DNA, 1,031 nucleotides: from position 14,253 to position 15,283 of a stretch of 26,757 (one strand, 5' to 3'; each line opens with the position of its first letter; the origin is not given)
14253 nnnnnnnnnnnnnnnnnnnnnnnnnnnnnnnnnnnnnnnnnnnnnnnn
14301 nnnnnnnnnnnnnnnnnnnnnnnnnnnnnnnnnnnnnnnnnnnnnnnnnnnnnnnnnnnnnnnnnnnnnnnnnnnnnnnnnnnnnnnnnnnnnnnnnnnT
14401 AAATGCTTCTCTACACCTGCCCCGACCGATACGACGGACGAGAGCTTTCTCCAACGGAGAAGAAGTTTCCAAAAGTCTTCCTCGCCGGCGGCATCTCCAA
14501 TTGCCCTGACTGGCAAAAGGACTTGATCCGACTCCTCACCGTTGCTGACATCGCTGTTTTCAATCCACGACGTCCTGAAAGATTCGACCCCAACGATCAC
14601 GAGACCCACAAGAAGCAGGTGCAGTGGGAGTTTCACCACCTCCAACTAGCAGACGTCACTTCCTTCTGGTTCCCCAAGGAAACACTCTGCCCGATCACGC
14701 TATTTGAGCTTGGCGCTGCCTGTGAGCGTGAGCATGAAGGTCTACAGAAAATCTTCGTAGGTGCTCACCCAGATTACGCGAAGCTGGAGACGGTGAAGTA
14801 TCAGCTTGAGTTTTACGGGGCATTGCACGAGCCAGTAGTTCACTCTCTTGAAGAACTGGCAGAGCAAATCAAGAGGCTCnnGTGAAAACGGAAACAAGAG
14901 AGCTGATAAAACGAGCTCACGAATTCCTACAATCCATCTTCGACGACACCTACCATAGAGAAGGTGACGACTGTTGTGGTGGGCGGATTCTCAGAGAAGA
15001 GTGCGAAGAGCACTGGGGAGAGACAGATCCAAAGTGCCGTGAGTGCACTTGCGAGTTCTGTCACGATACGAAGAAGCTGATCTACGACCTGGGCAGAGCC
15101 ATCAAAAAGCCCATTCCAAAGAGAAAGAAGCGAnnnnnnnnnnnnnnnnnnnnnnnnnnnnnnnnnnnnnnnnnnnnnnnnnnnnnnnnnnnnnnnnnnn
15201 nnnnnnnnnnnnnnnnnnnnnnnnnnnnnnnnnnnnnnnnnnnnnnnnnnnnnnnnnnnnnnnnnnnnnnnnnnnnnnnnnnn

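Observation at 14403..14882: DNPH1/Rcl-like N-glycosidase family protein: possible nucleotide-pool or DNA-modification function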

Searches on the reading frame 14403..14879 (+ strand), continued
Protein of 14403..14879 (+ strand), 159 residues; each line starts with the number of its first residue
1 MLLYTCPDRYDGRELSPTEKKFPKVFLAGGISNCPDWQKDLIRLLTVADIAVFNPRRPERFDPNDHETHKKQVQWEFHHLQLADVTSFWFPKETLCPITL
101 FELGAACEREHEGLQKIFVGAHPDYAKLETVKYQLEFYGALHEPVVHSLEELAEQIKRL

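Call 95: search_protein_families(library=pfam, proteins=[P0243, P0244, P0253, P0260, P0137, P0204, P0245, P0239, P0143, P0133], max_evalue=0.001)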
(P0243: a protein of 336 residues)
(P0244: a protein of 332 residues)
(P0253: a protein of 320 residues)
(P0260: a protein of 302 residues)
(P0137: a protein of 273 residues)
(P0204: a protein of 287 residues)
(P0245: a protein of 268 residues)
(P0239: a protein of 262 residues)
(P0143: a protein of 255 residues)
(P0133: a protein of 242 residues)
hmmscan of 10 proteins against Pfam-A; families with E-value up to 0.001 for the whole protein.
P0243 (336 aa): 2 families
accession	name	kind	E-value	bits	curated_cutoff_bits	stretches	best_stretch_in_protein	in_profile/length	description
PF15891.11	Nuc_deoxyri_tr2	-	5.3e-16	59.3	30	1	195-280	3-93/105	Nucleoside 2-deoxyribosyltransferase like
PF00615.24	RGS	-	2.3e-13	51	23.9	1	51-166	7-117/117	Regulator of G protein signaling domain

P0244 (332 aa): 2 families
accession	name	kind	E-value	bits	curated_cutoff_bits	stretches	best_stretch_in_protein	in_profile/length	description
PF15891.11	Nuc_deoxyri_tr2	-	2.2e-15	57.3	30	1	187-272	2-92/105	Nucleoside 2-deoxyribosyltransferase like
PF00615.24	RGS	-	5e-13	49.9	23.9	1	55-164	5-116/117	Regulator of G protein signaling domain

P0253 (320 aa): 4 families
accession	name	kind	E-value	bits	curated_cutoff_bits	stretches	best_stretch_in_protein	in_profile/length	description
PF15891.11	Nuc_deoxyri_tr2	-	1.8e-17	64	30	1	15-112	2-105/105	Nucleoside 2-deoxyribosyltransferase like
PF01381.28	HTH_3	-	0.00011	22.6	23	1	169-218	1-51/55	Helix-turn-helix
PF04545.22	Sigma70_r4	-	0.00013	21.8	24.1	1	172-198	15-41/50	Sigma-70, region 4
PF13560.12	HTH_31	-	0.00017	22.2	27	0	166-217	3-56/64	Helix-turn-helix domain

P0260 (302 aa): 1 family
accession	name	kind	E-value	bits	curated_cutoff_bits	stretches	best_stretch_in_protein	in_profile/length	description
PF15891.11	Nuc_deoxyri_tr2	-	3.8e-14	53.3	30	1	22-120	3-105/105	Nucleoside 2-deoxyribosyltransferase like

P0137 (273 aa): 2 families
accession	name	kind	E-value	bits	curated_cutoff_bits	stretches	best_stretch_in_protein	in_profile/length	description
PF15891.11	Nuc_deoxyri_tr2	-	5e-20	72.2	30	1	133-230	2-105/105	Nucleoside 2-deoxyribosyltransferase like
PF07866.17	DUF1653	-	7.9e-14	52.2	23.5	1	52-111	2-61/62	Protein of unknown function (DUF1653)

P0204 (287 aa): 1 family
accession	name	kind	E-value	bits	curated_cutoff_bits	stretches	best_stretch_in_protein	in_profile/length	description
PF15891.11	Nuc_deoxyri_tr2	-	1.1e-18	67.9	30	1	92-181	2-94/105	Nucleoside 2-deoxyribosyltransferase like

P0245 (268 aa): 1 family
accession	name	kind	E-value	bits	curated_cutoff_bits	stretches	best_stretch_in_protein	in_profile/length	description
PF15891.11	Nuc_deoxyri_tr2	-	3.2e-14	53.6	30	1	17-122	2-105/105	Nucleoside 2-deoxyribosyltransferase like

P0239 (262 aa): 1 family
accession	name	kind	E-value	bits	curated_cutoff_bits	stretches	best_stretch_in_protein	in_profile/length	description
PF15891.11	Nuc_deoxyri_tr2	-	1.2e-19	71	30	1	15-112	2-100/105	Nucleoside 2-deoxyribosyltransferase like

P0143 (255 aa): 1 family
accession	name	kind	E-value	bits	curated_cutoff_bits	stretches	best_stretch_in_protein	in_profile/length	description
PF15891.11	Nuc_deoxyri_tr2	-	6.5e-18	65.5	30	1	110-208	2-105/105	Nucleoside 2-deoxyribosyltransferase like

P0133 (242 aa): 1 family
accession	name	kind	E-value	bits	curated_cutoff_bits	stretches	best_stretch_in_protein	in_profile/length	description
PF15891.11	Nuc_deoxyri_tr2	-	7.7e-19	68.4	30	1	18-115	2-105/105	Nucleoside 2-deoxyribosyltransferase like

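Call 96: search_protein_families(library=padloc, proteins=[window:14403-14879:+, P0005, P0055, P0090, P0003], max_evalue=0.01)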
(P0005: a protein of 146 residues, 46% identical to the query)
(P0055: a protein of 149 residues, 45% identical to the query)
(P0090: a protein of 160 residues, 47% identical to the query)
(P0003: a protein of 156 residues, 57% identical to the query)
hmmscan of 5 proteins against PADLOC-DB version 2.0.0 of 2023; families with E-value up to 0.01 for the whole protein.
window:14403-14879:+ (159 aa): 0 families

P0005 (146 aa): 0 families

P0055 (149 aa): 0 families

P0090 (160 aa): 0 families

P0003 (156 aa): 0 families

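Call 98: find_related_loci(query=window:14403-14879:+, collection=metagenome_contigs, flank=10000)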
Query window:14403-14879:+ (159 aa) in metagenome_contigs; peptide patterns used: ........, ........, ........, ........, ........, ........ (x = any residue, [..] = any of these).
99 stretches matched a pattern; 3 encode a relative of the query (tblastn E <= 1e-3); 3 distinct loci.
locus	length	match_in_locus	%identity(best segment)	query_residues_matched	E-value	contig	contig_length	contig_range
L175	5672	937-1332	45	24-156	3e-30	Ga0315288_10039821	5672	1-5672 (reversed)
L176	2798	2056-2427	40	25-140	2e-22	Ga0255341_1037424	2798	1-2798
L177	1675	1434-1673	43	1-81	3e-16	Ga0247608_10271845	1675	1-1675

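Call 99: find_encoding_contigs(protein=P0004, flank=10000, max_places=1)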
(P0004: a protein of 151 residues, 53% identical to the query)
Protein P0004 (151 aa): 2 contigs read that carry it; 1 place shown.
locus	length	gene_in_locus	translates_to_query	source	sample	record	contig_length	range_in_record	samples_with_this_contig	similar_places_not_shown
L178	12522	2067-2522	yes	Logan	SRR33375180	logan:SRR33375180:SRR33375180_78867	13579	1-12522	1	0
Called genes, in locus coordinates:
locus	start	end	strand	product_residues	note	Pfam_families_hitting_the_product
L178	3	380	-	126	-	?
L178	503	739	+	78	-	-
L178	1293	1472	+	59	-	-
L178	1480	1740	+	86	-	-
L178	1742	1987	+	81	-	-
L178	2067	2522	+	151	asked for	PF15891:Nuc_deoxyri_tr2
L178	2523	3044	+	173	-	-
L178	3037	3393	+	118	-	-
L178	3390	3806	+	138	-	-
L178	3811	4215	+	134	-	PF03013:Pyr_excise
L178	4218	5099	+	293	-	-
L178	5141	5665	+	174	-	-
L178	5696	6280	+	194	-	-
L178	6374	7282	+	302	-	PF01467:CTP_transf_like (faint), PF00293:NUDIX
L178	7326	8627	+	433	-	PF18127:NAMPT_N, PF04095:NAPRTase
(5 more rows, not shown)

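Call 100: find_encoding_contigs(protein=P0037, flank=10000, max_places=1)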
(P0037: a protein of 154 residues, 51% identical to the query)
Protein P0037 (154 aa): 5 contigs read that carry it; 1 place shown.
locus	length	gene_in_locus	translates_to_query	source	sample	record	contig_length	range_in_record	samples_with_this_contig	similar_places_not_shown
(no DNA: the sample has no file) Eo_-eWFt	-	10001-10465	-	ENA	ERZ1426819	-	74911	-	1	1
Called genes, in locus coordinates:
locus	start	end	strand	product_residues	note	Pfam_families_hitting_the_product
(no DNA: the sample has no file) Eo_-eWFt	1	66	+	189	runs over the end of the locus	-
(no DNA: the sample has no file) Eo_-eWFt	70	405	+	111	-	-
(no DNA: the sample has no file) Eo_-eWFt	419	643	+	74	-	-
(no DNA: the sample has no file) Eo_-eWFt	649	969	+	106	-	-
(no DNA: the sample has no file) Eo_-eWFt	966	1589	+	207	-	PF09414:RNA_ligase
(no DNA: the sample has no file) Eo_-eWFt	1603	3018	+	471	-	PF00709:Adenylsucc_synt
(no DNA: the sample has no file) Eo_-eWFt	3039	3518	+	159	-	-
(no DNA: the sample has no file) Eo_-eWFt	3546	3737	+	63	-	-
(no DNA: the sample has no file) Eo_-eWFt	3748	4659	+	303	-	-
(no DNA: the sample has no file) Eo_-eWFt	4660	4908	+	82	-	-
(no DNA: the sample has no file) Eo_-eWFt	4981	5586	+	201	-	PF01814:Hemerythrin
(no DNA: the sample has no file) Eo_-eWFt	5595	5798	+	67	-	-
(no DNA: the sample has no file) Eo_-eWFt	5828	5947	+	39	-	-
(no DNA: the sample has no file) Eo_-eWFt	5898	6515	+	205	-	PF03462:PCRF, PF00472:RF-1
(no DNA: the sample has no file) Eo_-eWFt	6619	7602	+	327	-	-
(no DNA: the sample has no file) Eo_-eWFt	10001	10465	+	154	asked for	PF15891:Nuc_deoxyri_tr2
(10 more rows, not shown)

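Call 102: search_solved_structures(query=L117:1149-2366:-, max_evalue=0.00001)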
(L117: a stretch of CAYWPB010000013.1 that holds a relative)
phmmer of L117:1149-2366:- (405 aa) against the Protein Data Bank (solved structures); distinct sequences matched with E-value up to 0.00001: 22.
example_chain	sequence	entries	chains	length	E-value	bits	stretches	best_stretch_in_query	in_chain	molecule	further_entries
3hid_A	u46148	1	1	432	1.9e-22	82.8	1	8-323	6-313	Adenylosuccinate synthetase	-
1kjx_A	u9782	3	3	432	3.4e-22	82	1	8-319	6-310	Adenylosuccinate Synthetase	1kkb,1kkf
1cg4_A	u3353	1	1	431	3.4e-22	82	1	8-319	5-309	PROTEIN (ADENYLOSUCCINATE SYNTHETASE)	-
1ade_A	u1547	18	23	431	3.5e-22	81.9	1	8-319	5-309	ADENYLOSUCCINATE SYNTHETASE | PROTEIN (ADENYLOSUCCINATE SYNTHETASE)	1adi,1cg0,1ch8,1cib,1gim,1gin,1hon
1cg3_A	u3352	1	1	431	4.5e-22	81.6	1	8-319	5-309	PROTEIN (ADENYLOSUCCINATE SYNTHETASE)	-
1cg1_A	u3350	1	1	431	1.3e-21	80.1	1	8-319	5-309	PROTEIN (ADENYLOSUCCINATE SYNTHETASE)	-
3ue9_A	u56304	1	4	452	4.1e-21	78.4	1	7-294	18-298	Adenylosuccinate synthetase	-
6bs7_A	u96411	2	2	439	2.9e-20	75.6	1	8-295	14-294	Adenylosuccinate synthetase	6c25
6jrq_A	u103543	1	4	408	6.1e-17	64.7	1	8-293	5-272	Adenylosuccinate synthetase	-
4m0g_A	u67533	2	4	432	7e-17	64.5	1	5-294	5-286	Adenylosuccinate synthetase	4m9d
9f17_A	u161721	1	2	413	3.4e-13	52.3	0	6-73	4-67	Adenylosuccinate synthetase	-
7pvo_A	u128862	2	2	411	4.9e-13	51.8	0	6-73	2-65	Adenylosuccinate synthetase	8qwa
6zxq_A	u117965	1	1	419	5.2e-13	51.7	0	6-73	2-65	Adenylosuccinate synthetase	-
1dj3_A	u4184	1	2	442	1.3e-12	50.4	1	5-292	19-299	ADENYLOSUCCINATE SYNTHETASE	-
1dj2_A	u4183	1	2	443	1.9e-12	49.9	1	6-291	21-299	ADENYLOSUCCINATE SYNTHETASE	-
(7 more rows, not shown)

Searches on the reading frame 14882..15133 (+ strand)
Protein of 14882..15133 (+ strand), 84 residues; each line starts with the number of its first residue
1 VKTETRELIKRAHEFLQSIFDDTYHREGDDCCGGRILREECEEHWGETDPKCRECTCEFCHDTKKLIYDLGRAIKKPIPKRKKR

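Call 13: search_protein_families(library=pfam, proteins=[window:14882-15133:+], max_evalue=0.01)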
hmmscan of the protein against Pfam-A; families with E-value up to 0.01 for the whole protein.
window:14882-15133:+ (84 aa): 0 families

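Call 14: search_protein_families(library=phrogs, proteins=[window:14882-15133:+], max_evalue=0.01)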
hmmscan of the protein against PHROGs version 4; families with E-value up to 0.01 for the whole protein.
window:14882-15133:+ (84 aa): 0 families

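Call 96: search_protein_families(library=padloc, proteins=[window:14882-15133:+], max_evalue=0.01)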
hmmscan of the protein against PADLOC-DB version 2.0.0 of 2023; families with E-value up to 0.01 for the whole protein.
window:14882-15133:+ (84 aa): 0 families
